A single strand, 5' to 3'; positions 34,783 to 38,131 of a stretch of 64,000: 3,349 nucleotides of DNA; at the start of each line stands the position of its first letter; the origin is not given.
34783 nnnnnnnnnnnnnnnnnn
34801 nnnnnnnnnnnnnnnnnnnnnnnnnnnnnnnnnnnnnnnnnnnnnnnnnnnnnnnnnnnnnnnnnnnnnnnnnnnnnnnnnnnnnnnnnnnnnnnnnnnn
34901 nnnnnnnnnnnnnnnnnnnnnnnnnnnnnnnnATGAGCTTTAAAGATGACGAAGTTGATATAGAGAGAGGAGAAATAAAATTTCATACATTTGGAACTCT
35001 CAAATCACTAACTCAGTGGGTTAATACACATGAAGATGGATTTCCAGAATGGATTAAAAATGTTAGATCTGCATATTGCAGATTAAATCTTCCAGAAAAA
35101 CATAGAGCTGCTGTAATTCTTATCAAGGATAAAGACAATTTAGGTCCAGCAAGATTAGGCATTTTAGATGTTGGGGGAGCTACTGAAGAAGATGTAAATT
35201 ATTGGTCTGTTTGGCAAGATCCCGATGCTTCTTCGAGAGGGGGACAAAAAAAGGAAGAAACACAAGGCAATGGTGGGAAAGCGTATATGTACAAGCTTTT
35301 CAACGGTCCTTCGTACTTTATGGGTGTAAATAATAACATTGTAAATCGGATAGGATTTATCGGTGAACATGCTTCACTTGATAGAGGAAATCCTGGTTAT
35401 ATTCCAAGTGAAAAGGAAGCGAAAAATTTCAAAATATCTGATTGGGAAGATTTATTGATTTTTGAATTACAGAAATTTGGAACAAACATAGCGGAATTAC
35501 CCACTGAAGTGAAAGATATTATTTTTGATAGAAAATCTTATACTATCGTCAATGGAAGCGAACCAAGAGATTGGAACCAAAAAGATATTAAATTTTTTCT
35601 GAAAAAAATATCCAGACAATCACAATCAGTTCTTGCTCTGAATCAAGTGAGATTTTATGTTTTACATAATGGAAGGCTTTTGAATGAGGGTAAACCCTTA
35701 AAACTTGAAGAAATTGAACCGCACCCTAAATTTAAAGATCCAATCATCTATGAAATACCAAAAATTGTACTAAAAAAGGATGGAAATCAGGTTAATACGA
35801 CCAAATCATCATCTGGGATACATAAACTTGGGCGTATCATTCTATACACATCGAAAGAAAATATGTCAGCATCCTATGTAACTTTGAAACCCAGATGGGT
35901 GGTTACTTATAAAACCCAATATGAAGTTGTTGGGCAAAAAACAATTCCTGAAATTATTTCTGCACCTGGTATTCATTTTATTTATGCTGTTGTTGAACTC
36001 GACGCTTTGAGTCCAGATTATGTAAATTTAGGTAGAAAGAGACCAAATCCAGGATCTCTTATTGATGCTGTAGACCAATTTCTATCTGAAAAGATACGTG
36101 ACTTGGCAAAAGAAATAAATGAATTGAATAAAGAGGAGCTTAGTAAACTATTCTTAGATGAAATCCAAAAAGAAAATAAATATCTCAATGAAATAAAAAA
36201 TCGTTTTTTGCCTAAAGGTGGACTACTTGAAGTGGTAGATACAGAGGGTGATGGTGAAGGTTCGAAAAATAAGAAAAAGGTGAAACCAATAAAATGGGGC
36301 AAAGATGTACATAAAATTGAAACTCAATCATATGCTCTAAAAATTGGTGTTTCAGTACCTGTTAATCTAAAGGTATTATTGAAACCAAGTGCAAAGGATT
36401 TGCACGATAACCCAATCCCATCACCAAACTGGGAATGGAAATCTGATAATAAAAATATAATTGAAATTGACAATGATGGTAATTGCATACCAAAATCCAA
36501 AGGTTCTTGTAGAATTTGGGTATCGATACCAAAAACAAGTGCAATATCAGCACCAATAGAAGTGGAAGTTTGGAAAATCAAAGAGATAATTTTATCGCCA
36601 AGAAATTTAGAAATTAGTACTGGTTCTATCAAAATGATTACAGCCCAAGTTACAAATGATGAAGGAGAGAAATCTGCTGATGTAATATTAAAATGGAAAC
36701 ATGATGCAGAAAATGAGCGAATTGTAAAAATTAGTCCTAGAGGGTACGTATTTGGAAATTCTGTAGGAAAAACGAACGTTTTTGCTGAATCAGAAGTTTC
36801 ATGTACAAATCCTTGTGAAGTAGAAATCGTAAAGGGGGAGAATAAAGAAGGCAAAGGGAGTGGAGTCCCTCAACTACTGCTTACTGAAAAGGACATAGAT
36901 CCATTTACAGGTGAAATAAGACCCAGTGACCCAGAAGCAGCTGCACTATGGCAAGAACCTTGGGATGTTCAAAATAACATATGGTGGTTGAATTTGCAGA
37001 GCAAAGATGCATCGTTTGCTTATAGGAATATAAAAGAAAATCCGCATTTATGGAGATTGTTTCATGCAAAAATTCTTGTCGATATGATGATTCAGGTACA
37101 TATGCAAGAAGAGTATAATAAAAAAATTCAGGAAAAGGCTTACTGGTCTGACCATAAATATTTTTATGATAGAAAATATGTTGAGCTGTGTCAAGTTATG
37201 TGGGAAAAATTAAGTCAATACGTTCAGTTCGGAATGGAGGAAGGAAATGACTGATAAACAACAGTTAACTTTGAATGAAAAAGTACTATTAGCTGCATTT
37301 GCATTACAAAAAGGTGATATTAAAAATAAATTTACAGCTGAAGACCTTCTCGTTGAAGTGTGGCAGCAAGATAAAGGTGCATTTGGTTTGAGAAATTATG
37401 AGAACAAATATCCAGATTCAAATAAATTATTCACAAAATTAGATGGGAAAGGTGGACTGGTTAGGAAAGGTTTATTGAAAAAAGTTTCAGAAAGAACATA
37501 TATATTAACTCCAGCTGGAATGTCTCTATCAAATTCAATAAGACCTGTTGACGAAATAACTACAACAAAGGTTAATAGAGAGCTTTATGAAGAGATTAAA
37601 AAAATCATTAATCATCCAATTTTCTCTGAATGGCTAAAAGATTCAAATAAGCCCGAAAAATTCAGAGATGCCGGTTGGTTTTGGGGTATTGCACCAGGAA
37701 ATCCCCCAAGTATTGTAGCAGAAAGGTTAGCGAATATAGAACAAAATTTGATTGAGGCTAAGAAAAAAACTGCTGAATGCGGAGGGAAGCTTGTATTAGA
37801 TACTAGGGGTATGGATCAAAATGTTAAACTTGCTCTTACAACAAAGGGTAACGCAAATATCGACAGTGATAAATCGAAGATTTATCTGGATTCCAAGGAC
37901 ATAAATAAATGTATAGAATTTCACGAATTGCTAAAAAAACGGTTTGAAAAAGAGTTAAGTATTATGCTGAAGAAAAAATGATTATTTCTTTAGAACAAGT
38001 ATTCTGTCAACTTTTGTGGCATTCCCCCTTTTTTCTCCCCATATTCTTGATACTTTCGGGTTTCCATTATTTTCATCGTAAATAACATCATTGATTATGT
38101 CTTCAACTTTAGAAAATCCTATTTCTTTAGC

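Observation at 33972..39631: Candidate undescribed defence module: GHKL-Ig ATPase triad converging on an AbrB-wHTH-methyltransferase operon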

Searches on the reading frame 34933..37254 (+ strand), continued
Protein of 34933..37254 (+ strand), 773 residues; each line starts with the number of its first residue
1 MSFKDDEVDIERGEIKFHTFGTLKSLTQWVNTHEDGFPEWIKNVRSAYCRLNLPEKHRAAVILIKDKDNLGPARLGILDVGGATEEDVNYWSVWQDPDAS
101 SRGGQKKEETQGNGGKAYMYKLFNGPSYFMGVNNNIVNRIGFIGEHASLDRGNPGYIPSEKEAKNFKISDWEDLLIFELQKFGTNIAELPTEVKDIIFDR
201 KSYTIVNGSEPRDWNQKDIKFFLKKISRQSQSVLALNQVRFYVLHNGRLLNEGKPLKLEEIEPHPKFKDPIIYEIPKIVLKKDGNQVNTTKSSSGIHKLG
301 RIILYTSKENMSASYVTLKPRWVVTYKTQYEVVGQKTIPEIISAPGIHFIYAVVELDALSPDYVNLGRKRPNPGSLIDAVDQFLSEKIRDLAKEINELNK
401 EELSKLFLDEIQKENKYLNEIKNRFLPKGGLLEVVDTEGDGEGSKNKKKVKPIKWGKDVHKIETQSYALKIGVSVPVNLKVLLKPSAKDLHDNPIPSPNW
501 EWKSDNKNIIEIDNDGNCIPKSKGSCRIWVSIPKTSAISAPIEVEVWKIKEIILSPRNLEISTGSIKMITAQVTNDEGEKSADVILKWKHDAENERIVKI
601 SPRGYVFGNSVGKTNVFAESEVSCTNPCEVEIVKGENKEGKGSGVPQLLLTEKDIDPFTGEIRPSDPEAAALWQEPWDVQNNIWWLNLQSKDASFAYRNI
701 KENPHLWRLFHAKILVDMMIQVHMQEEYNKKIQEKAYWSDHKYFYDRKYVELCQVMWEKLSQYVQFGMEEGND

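Call 31: fold_search(model_id=the predicted structure, library=pdb)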
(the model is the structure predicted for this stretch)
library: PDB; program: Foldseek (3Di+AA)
matches with E <= 10: 1795; with E <= 0.001: 275
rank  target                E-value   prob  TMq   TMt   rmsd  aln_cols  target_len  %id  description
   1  8gyr_B                8.5e-12  1.00  0.11  0.42  14.7       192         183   15  Crystal structure of a variable region segment of Leptospira host-interacting outer surface protein, LigA (released 2023-06-28)
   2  8gyr_A                2.2e-11  1.00  0.11  0.42  14.5       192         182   14  Crystal structure of a variable region segment of Leptospira host-interacting outer surface protein, LigA (released 2023-06-28)
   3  7r5k_10               3.7e-09  1.00  0.13  0.07  11.8       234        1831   10  Human nuclear pore complex (constricted) (released 2022-06-22)
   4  4uid_A                5.1e-09  1.00  0.09  0.32  14.5       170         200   17  Crystal structure of the S-layer protein SbsC domains 4 and 5 (released 2016-04-13)
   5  6hhu_A                6.0e-09  1.00  0.10  0.13  21.6       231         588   16  Structure of the Bacillus anthracis Sap S-layer assembly domain (released 2019-07-24)
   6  6qx4_B                1.1e-08  1.00  0.10  0.13  21.9       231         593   17  Structure of the Bacillus anthracis Sap S-layer assembly domain (released 2019-07-31)
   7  8opr_A                1.1e-08  1.00  0.12  0.13  11.3       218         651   14  Structure of the EA1 surface layer of Bacillus anthracis (released 2023-11-08)
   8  9hcj_10               1.2e-08  0.99  0.10  0.05  42.4       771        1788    9  D. discoideum nuclear pore complex (released 2024-12-25)
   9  4uic                  1.6e-08  1.00  0.10  0.11  15.4       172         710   17  Crystal structure of the S-layer protein rSbsC(31-844) (released 2016-04-13)
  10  4uj6                  3.0e-08  1.00  0.10  0.11  15.4       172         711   17  Structure of surface layer protein SbsC, domains 1-6 (released 2016-04-27)
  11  5ftx                  4.2e-08  1.00  0.10  0.11  14.8       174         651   17  Structure of surface layer protein SbsC, domains 4-9 (released 2017-02-22)
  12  6qx4_A                4.2e-08  1.00  0.10  0.13  21.6       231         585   17  Structure of the Bacillus anthracis Sap S-layer assembly domain (released 2019-07-31)
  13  8h77_B                5.0e-08  1.00  0.26  0.31  12.1       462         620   12  Hsp90-AhR-p23-XAP2 complex (released 2023-01-04)
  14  7z4b_DW               1.4e-07  1.00  0.10  0.08  12.1       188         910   15  Bacteriophage SU10 virion (C1) (released 2022-12-28)
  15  7z4f_G                1.6e-07  1.00  0.09  0.08  25.0       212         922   14  Tail of phage SU10 genome release intermediate (released 2022-08-17)
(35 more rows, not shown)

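Call 49: search_protein_families(library=pfam, alignment_id=A3, max_evalue=0.00001)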
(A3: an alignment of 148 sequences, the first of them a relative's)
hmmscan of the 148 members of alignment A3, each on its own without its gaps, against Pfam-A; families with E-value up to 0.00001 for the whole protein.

A. member 1, L007:5461-6699:+ (413 aa): 3 families
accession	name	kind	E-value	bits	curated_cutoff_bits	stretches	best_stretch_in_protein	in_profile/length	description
PF07690.21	MFS_1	-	6.4e-49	167.2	33.4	2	22-331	1-307/347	Major Facilitator Superfamily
PF05977.19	MFS_3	-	2.5e-11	43.2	27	1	21-405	14-394/524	Transmembrane secretion effector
PF12832.13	MFS_1_like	-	1.5e-08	34.6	25.2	1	31-387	15-371/373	MFS_1 like family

B. families by the number of members that match (of 148 scanned): 96 families (the first 25 are shown)
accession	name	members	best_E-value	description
PF07238.19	PilZ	7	3.1e-13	PilZ domain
PF07508.19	Recombinase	4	6e-26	Recombinase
PF00239.26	Resolvase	4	2.3e-20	Resolvase, N terminal domain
PF05036.18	SPOR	4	1.2e-14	SPOR domain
PF13408.12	Zn_ribbon_recom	4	7.1e-13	Recombinase zinc beta ribbon domain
PF01555.25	N6_N4_Mtase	3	3.3e-33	DNA methylase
PF01850.27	PIN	3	6.1e-20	PIN domain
PF00589.27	Phage_integrase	3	4.2e-19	Phage integrase family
PF01966.28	HD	2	2.7e-07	HD domain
PF19307.5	SrpI-like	1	1.8e-111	Type 2A encapsulin shell protein SrpI-like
PF05690.20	ThiG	1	1.5e-98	Thiazole biosynthesis protein ThiG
PF03976.20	PPK2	1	1.1e-67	Polyphosphate kinase 2 (PPK2)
PF07859.19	Abhydrolase_3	1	1.5e-56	alpha/beta hydrolase fold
PF01923.23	Cob_adeno_trans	1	8.2e-56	Cobalamin adenosyltransferase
PF01041.23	DegT_DnrJ_EryC1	1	1.5e-52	DegT/DnrJ/EryC1/StrS aminotransferase family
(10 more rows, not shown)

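Call 61: search_dna_similar(query=window:34933-37254:+, collection=plasmids, mode=protein, max_rows=15)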
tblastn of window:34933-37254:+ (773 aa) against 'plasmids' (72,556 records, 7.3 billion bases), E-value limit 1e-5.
Records with a match: 1; places in all: 1; records where one place covers at least 80% of the query: 0.
Best place of each record, by identity: <60% 1.
By first word of the organism name: Ensifer 1.
By predicted mobility (MOB-suite, as given by PLSDB): conjugative 1.
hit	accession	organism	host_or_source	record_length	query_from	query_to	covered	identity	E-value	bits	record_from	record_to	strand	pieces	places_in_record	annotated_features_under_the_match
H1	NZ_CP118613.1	Ensifer adhaerens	Pure isolate,Rhizosphere of Cyperus ...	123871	22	404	50%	26.1%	2e-27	127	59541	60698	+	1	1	hypothetical protein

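Call 62: search_dna_similar(query=window:34933-37254:+, collection=phages, mode=protein, max_rows=15)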
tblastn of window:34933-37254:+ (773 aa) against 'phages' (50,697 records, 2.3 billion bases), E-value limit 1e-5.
No match.

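Call 63: get_annotated_region(hit=H1, flank=7000)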
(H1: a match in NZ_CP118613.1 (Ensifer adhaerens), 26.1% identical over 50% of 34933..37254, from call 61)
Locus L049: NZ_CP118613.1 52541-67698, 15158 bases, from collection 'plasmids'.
description: Ensifer adhaerens strain CTYH.Ch1 plasmid pCTYH.Ch1_3, complete sequence
organism: Ensifer adhaerens (NCBI taxid 106592)
taxonomy: Bacteria; Pseudomonadota; Alphaproteobacteria; Hyphomicrobiales; Rhizobiaceae; Ensifer; Ensifer adhaerens
host: -; source: Pure isolate,Rhizosphere of Cyperus brevifolius; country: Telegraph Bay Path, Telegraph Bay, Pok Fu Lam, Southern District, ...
typing (MOB-suite, as given by PLSDB): conjugative; replicon rep_cluster_492; relaxase MOBP; mating-pair formation MPF_T
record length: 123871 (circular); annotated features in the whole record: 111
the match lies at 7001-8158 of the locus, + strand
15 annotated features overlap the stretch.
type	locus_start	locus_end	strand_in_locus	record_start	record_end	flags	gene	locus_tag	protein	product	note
CDS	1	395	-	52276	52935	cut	-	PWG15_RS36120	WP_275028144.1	SOS response-associated peptidase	GO:0018142 - obsolete protein-DNA covalent cross-linking [Evidence IEA]; GO:0009432 - SOS response [Evidence IEA]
CDS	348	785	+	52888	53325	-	-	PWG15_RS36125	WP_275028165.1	hypothetical protein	-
CDS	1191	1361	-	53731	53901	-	-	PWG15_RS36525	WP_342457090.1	hypothetical protein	-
CDS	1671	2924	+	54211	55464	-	-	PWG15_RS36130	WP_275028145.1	DNA methyltransferase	GO:0006306 - DNA methylation [Evidence IEA]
CDS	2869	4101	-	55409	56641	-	-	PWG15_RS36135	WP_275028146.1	hypothetical protein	-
CDS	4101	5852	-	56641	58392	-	-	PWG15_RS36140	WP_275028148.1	AAA family ATPase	-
CDS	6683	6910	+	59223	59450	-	-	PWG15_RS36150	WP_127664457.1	hypothetical protein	-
CDS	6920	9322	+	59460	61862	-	-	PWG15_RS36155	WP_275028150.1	hypothetical protein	-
CDS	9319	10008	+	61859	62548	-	-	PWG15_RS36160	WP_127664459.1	hypothetical protein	-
CDS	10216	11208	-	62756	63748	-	ligD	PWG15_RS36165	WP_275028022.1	non-homologous end-joining DNA ligase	GO:0006310 - DNA recombination [Evidence IEA]; GO:0006281 - DNA repair [Evidence IEA]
CDS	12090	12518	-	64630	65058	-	-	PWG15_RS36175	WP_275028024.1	helix-turn-helix transcriptional regulator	-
CDS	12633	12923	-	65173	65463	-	-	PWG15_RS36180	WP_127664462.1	hypothetical protein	-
CDS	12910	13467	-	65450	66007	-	-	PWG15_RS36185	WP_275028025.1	helix-turn-helix transcriptional regulator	-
CDS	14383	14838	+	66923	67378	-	-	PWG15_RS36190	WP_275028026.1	DUF3846 domain-containing protein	-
CDS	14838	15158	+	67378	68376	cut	-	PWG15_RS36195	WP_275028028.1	hypothetical protein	-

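Call 65: search_protein_families(library=pfam, proteins=[L049:6920-9322:+, L049:9319-10008:+, L049:2869-4101:-, L049:6683-6910:+], max_evalue=0.05)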
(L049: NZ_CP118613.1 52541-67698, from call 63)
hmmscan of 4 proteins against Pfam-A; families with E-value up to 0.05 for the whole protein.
L049:6920-9322:+ (800 aa): 0 families

L049:9319-10008:+ (229 aa): 0 families

L049:2869-4101:- (410 aa): 1 family
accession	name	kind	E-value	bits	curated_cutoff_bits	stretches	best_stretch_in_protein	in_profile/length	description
PF15575.11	Imm49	-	0.043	13.8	30.1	0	141-230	90-176/217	Immunity protein 49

L049:6683-6910:+ (75 aa): 0 families

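Call 68: search_protein_families(library=padloc, alignment_id=A3, max_evalue=1e-8)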
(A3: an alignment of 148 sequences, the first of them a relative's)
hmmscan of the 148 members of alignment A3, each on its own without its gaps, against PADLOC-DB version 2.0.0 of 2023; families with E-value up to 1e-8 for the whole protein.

A. member 1, L007:5461-6699:+ (413 aa): 0 families

B. families by the number of members that match (of 148 scanned): 117 families (the first 25 are shown)
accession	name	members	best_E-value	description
PDLC03353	MTase_II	3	6.7e-31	Type II methyltransferase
PDLC03387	MTase_II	3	3.1e-26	Type II methyltransferase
PDLC03371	MTase_II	3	2.5e-24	Type II methyltransferase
PDLC03299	MTase_II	3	2.2e-21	Type II methyltransferase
PDLC03350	MTase_II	3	2.5e-20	Type II methyltransferase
PDLC03216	MTase_II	3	2e-15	Type II methyltransferase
PDLC03260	MTase_II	3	3.1e-13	Type II methyltransferase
PDLC00174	HamB1|HamB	2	3.7e-204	DEAD-box helicase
PDLC03323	MTase_II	2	4.5e-104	Type II methyltransferase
PDLC03228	MTase_II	2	1.7e-19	Type II methyltransferase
PDLC03238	MTase_II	2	2.6e-19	Type II methyltransferase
PDLC03265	MTase_II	2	1e-17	Type II methyltransferase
PDLC03738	oMTase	2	4e-16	orphan methyltransferase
PDLC03295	MTase_II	2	1.8e-15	Type II methyltransferase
PDLC03320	MTase_II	2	5.8e-12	Type II methyltransferase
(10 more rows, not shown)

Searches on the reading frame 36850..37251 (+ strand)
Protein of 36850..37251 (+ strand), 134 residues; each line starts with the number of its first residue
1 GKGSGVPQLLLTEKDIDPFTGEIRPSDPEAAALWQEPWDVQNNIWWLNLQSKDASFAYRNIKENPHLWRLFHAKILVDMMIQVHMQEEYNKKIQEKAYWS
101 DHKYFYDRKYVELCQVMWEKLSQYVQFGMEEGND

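Call 52: search_solved_structures(query=A4, max_evalue=10, show_alignments=2)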
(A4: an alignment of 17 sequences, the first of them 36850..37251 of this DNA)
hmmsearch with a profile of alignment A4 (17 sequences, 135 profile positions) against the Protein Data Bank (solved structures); distinct sequences matched with E-value up to 10: 0.

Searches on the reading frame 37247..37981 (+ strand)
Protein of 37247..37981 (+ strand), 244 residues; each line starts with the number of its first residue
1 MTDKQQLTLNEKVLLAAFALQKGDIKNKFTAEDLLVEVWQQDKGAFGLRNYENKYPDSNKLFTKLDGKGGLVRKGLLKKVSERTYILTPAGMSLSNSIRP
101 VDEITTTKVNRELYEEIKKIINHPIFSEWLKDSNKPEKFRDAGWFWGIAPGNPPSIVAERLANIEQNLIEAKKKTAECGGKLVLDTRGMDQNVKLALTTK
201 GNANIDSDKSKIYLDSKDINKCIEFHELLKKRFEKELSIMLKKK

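Call 4: search_protein_families(library=pfam, proteins=[window:37247-37981:+], max_evalue=0.1)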
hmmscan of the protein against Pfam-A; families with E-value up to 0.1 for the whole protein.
window:37247-37981:+ (244 aa): 0 families

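Call 5: search_protein_families(library=padloc, proteins=[window:37247-37981:+], max_evalue=0.1)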
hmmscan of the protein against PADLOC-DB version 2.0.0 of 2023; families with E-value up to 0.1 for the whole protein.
window:37247-37981:+ (244 aa): 0 families

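Call 6: search_protein_families(library=ncbifam, proteins=[window:37247-37981:+], max_evalue=0.1)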
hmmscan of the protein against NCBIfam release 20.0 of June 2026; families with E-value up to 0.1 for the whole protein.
window:37247-37981:+ (244 aa): 0 families

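Call 8: search_protein_families(library=phrogs, proteins=[window:37247-37981:+], max_evalue=0.1)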
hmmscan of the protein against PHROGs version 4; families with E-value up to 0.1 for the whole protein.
window:37247-37981:+ (244 aa): 0 families

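Call 40: predict_structure(alignment_id=A2)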
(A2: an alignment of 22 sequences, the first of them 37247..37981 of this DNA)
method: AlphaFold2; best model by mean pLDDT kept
length: 244 residues; sequences in the alignment: 22
mean_pLDDT: 89.1   pTM: 0.84
mean pLDDT of the five models: 89.1, 87.6, 84.0, 84.0, 83.2
residues with pLDDT >= 90: 168; 70-90: 58; 50-70: 13; < 50: 5
segments of 3 or more residues with pLDDT < 50: 1-3
pLDDT, mean of each block of 10 residues (from residue 1): 74 97 91 98 96 97 93 95 95 92 87 92 93 94 94 92 96 88 79 72 55 85 96 95 73
secondary structure, 60 per line:
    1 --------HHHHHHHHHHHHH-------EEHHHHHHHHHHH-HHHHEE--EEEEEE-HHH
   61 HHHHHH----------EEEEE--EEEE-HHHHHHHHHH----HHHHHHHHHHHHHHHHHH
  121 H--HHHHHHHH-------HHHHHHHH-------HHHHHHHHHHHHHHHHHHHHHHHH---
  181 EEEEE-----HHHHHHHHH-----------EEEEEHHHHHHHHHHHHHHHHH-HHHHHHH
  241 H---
elements in order: H9-21 H31-41 H43-46 E51-56 H58-66 E77-81 E84-87 H89-98 H103-121 H124-131 H139-146 H154-177 E181-185 H191-199 E211-215 H216-232 H234-241

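Call 43: fold_search(model_id=the predicted structure, library=pdb)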
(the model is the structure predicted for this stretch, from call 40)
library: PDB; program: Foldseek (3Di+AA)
matches with E <= 10: 458; with E <= 0.001: 0
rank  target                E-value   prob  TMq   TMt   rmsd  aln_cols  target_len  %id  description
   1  9gm7_C                1.7e-03  0.99  0.30  0.18  19.1       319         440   11  MukBEF in a nucleotide-bound state with open neck gate (monomer) (released 2025-03-26)
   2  9gm9_D                4.1e-03  0.97  0.30  0.24  20.0       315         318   12  MukBEF in a DNA capture state (released 2025-03-26)
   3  9gm7_D                5.5e-03  0.97  0.31  0.27  19.5       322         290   11  MukBEF in a nucleotide-bound state with open neck gate (monomer) (released 2025-03-26)
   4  3euh_B                1.7e-02  0.91  0.29  0.23  14.7       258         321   11  Crystal Structure of the MukE-MukF Complex (released 2009-01-20)
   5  9gmb_D                5.8e-02  0.57  0.28  0.24  19.7       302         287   10  MukEF in complex with the phage protein gp5.9 (released 2025-03-26)
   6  7uci_B                1.4e-01  0.18  0.17  0.08  16.8       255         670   10  SxtA Methyltransferase and decarboxylase didomain in complex with Mn2+ and SAH (released 2022-06-01)
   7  2va8_A                2.6e-01  0.33  0.23  0.09  14.5       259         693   12  DNA Repair Helicase Hel308 (released 2008-01-15)
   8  8b9a_A                3.8e-01  0.10  0.15  0.14  18.3       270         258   12  S. cerevisiae replisome + Ctf4, bound by pol alpha primase. Complex engaged with a fork DNA substrate containing a 60  (released 2023-08-09)
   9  2zj8                  4.0e-01  0.18  0.21  0.09  14.3       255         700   15  Archaeal DNA helicase Hjm apo state in form 2 (released 2009-02-10)
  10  4a6d                  4.0e-01  0.15  0.18  0.14  14.9       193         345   16  Crystal structure of human N-acetylserotonin methyltransferase (ASMT) in complex with SAM (released 2012-11-07)
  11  5x12                  4.2e-01  0.44  0.25  0.33  17.6       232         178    9  Crystal structure of Bacillus subtilis PadR (released 2017-11-22)
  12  2qtq_A                4.2e-01  0.13  0.16  0.18  18.1       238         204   12  Crystal structure of a predicted dna-binding transcriptional regulator (saro_1072) from novosphingobium aromaticivoran (released 2007-08-21)
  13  2zj2                  4.4e-01  0.18  0.21  0.09  14.0       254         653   12  Archaeal DNA helicase Hjm apo state in form 1 (released 2009-02-10)
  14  4qil_B                5.0e-01  0.13  0.19  0.16  18.1       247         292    9  Crystal structure of the ROQ domain of human Roquin in complex with the Hmg19 stem-loop RNA (released 2014-07-16)
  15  6pco_B                5.3e-01  0.82  0.24  0.39   9.5       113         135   18  Mechanism for regulation of DNA binding of Bordetella bronchiseptica BpsR by 6-hydroxynicotinic acid (released 2019-11-06)
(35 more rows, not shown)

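Call 53: search_solved_structures(query=A2, max_evalue=10, show_alignments=2)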
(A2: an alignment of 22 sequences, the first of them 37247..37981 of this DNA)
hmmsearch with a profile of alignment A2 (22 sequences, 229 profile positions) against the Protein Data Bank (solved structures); distinct sequences matched with E-value up to 10: 0.

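Call 72: search_protein_representatives(alignment_id=A2)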
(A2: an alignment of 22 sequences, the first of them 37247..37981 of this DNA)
Query: 22 sequences, 229 profile positions. Proteins with E-value up to 0.001 (for the whole library): 1738; up to 1e-10: 863; up to 1e-30: 117. The best 150 are listed.
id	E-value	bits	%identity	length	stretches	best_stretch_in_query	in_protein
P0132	3.1e-92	324.4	-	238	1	3-224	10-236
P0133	1.2e-83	296.4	-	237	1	4-223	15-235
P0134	6.5e-83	294.0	-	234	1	4-224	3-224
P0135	1.1e-81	289.9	-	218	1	5-223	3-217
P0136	8.4e-78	277.2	-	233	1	4-224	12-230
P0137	2.6e-71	256.0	-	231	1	7-225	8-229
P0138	3.9e-67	242.4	-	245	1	3-224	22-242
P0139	7.5e-64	231.6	-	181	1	2-181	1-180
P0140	4.3e-63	229.1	-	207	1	4-158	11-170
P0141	4.2e-62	225.9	-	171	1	3-165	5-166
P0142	4.4e-61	222.6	-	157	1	18-175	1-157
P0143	9.2e-61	221.5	-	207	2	7-173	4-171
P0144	3.6e-60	219.6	-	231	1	5-228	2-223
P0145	1.9e-52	194.3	-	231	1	3-227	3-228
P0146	4.2e-51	189.9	-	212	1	3-147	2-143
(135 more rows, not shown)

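Call 73: find_related_loci(query=A2, collection=metagenome_contigs, flank=7000)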
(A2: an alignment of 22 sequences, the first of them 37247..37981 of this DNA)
Query A2 (244 aa) in metagenome_contigs; peptide patterns used: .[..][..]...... (x = any residue, [..] = any of these).
552 stretches matched a pattern; 174 encode a relative of the query (tblastn E <= 1e-3); the best 80 are kept; 80 distinct loci.
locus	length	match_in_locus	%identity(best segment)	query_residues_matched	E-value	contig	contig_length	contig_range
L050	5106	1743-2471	74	1-243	8e-123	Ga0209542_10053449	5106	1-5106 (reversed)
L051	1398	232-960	71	1-243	1e-128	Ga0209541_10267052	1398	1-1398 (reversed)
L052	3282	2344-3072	71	1-243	6e-121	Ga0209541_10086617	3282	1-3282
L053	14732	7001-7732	70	1-244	2e-118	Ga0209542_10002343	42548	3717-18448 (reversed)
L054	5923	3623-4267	50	5-241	2e-72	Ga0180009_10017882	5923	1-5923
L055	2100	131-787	41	3-240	2e-64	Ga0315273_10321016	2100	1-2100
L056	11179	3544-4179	44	7-240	4e-62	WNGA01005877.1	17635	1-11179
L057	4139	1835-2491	42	3-240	6e-62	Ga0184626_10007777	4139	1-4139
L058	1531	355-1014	42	2-240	3e-64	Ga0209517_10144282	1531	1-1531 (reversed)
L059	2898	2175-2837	41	2-240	8e-62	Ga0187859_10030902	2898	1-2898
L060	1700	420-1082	41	2-240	9e-64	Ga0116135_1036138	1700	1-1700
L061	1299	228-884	42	3-240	3e-64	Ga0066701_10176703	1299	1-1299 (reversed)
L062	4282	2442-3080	41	9-240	7e-61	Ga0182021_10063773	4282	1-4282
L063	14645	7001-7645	41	7-240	1e-60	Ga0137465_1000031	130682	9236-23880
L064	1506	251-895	41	7-240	3e-63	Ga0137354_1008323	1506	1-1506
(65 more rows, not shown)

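Call 77: search_protein_families(library=pfam, alignment_id=A2, max_evalue=0.1)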
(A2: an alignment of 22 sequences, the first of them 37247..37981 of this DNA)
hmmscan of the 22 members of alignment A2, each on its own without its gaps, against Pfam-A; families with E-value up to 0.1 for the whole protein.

A. member 1, window:37247-37981:+ (244 aa): 0 families

B. families by the number of members that match (of 22 scanned): 6 families
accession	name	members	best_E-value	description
PF24092.1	DUF7373_C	2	0.012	Domain of unknown function (DUF7373) C-terminal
PF16772.10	TERF2_RBM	1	0.016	Telomeric repeat-binding factor 2 Rap1-binding motif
PF22513.2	FitA-like_RHH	1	0.035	Antitoxin FitA-like, ribbon-helix-helix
PF11283.13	DUF3084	1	0.054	Protein of unknown function (DUF3084)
PF13556.12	HTH_30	1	0.064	PucR C-terminal helix-turn-helix domain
PF21500.3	HolB_lid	1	0.089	DNA polymerase III subunit delta', AAA+ ATPase lid domain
